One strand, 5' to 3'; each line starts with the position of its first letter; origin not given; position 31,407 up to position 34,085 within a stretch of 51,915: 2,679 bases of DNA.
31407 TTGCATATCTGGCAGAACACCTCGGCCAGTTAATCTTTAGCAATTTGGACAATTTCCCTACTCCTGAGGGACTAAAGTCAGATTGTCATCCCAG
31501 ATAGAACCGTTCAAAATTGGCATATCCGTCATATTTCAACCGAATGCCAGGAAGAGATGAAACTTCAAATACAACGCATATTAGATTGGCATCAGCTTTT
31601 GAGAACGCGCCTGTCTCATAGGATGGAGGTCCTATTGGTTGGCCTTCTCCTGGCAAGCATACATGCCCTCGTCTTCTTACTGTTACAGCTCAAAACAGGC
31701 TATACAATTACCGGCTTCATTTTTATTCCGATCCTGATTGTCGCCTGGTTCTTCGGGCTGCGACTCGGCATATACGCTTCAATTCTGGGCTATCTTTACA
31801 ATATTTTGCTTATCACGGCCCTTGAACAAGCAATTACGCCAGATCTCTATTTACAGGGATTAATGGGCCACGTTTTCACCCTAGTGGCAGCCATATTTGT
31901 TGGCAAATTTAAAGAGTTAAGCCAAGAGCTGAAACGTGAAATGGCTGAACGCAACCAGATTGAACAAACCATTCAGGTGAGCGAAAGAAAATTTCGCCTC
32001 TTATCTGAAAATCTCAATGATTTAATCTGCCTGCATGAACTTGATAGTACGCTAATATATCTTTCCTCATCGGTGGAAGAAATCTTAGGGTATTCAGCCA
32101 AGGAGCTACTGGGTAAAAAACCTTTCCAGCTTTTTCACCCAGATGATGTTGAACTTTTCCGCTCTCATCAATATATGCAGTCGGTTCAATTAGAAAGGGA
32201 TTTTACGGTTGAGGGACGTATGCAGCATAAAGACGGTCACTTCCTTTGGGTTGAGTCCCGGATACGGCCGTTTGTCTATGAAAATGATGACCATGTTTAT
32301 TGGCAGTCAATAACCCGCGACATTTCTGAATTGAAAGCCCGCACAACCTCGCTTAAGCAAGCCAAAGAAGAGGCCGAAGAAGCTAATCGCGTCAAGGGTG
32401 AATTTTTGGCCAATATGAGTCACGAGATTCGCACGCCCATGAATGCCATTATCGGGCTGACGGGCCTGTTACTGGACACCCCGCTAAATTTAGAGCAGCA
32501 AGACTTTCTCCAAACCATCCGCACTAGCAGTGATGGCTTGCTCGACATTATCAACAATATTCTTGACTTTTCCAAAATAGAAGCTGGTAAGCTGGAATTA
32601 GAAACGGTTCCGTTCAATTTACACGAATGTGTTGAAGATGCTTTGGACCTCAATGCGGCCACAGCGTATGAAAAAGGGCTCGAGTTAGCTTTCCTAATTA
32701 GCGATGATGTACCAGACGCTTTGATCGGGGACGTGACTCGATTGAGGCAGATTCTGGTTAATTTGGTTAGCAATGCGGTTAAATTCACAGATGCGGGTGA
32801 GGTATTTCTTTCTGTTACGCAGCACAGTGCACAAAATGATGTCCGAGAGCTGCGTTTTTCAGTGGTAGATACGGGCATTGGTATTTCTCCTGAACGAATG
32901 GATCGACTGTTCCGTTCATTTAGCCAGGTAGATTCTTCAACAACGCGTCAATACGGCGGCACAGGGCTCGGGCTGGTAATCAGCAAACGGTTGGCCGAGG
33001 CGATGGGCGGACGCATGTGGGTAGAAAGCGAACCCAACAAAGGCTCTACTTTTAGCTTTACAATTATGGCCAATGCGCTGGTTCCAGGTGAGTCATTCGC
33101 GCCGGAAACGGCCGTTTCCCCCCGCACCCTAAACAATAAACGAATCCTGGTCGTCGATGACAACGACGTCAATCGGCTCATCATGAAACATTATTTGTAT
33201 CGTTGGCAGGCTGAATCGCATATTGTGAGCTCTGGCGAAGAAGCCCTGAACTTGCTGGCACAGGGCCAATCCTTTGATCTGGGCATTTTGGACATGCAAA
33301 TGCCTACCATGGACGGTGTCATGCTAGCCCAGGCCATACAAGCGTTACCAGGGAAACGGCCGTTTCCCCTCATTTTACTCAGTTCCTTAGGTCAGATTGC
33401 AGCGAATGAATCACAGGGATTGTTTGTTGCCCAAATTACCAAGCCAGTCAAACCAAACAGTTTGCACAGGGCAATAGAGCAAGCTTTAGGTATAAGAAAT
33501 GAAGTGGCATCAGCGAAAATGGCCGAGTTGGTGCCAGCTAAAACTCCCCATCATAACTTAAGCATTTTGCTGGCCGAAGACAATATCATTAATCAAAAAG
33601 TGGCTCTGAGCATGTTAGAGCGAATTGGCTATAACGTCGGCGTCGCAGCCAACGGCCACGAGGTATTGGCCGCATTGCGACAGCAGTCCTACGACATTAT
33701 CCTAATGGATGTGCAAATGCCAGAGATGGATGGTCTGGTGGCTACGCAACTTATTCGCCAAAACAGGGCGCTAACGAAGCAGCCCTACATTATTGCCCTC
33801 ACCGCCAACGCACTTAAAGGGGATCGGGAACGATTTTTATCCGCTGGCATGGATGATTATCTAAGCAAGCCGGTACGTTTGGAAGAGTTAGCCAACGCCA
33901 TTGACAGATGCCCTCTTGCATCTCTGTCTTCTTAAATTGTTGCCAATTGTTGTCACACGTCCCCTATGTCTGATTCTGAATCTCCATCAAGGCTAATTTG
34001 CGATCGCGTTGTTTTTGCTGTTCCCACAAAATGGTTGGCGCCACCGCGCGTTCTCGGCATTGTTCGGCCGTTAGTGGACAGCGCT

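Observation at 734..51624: HIP1-like highly iterated palindrome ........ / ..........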

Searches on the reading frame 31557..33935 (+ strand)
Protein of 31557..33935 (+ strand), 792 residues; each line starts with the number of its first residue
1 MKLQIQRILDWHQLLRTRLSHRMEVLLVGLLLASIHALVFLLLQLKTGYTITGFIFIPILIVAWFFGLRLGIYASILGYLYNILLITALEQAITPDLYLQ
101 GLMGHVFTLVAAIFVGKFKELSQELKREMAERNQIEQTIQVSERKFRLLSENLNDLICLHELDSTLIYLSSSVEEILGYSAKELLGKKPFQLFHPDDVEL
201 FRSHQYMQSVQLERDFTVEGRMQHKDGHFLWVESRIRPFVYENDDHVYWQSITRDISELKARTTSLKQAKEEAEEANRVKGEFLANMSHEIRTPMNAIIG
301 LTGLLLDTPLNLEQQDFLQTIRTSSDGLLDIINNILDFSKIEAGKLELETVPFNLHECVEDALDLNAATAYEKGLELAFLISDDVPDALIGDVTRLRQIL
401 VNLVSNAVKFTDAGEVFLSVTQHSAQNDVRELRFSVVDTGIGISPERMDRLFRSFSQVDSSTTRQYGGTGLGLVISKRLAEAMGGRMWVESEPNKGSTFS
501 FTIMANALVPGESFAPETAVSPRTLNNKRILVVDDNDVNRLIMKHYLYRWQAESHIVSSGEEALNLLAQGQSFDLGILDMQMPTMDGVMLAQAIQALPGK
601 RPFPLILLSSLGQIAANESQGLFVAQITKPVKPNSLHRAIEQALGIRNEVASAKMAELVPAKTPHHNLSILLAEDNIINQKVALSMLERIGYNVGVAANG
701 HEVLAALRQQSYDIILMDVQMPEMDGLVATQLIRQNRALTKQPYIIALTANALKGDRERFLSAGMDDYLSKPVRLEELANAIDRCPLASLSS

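Call 5: search_protein_families(library=ncbifam, proteins=[window:31557-33935:+], max_evalue=1e-10)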
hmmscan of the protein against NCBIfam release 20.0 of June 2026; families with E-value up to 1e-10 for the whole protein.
window:31557-33935:+ (792 aa): 129 families (the best 25 are shown)
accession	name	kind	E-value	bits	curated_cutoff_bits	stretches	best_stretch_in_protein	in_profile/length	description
NF008318.0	PRK11107.1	equivalog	2.9e-147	492.3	890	3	264-504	277-517/920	two-component sensor histidine kinase BarA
TIGR02956.1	TMAO_torS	equivalog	4.2e-136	455.4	676.5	2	260-653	444-829/967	TMAO reductase system sensor histidine kinase/response regulator TorS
NF008302.0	PRK11091.1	equivalog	1.3e-124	417.1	838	2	120-653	131-652/779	aerobic respiration two-component sensor histidine kinase ArcB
NF011874.0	PRK15347.1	equivalog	2.8e-120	402.9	852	3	259-525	377-633/921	two component system sensor kinase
NF045901.1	HisKinLetSLeg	equivalog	1.8e-114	383.7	1650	2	258-508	271-521/906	two-component system sensor histidine kinase LetS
NF041947.1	LuxQ_Vibrio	equivalog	1.2e-107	360.9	1200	2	253-595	445-789/843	quorum-sensing autoinducer 2 sensor kinase/phosphatase LuxQ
NF038297.2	hybrid_HK_HrmK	equivalog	2e-102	343.8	725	2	254-598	209-560/607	hybrid histidine kinase/response regulator HrmK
NF008099.0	PRK10841.1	equivalog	3.1e-93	313.2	920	2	255-503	445-688/949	two-component system sensor histidine kinase RcsC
NF008543.0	PRK11466.1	equivalog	9.3e-88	295.1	982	1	255-652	419-806/914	TMAO reductase system sensor histidine kinase/response regulator TorS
NF047874.1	MASE3_PAS_HK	subfamily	9.5e-67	226.2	560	1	72-512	202-631/655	MASE3 domain-containing sensor histidine kinase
NF007420.1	PRK09959.1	equivalog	7.9e-65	219.1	1995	2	247-595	679-1025/1197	acid-sensing system histidine kinase EvgS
NF041880.1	EPS_EpsF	equivalog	5.3e-62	209.9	900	2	110-503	109-489/492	response regulator EpsF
NF046044.1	PnpS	equivalog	7.3e-60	203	400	1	117-503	28-389/390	two-component system histidine kinase PnpS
NF041832.1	near_NosP_CTERM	subfamily_domain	1e-58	199.2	400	1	274-642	1-368/370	NahK/ErcS family hybrid sensor histidine kinase/response regulator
NF052574.1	HisKinEspCMyxo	equivalog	1.9e-58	198.3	1200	1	19-644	166-783/785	serine histidine kinase EspC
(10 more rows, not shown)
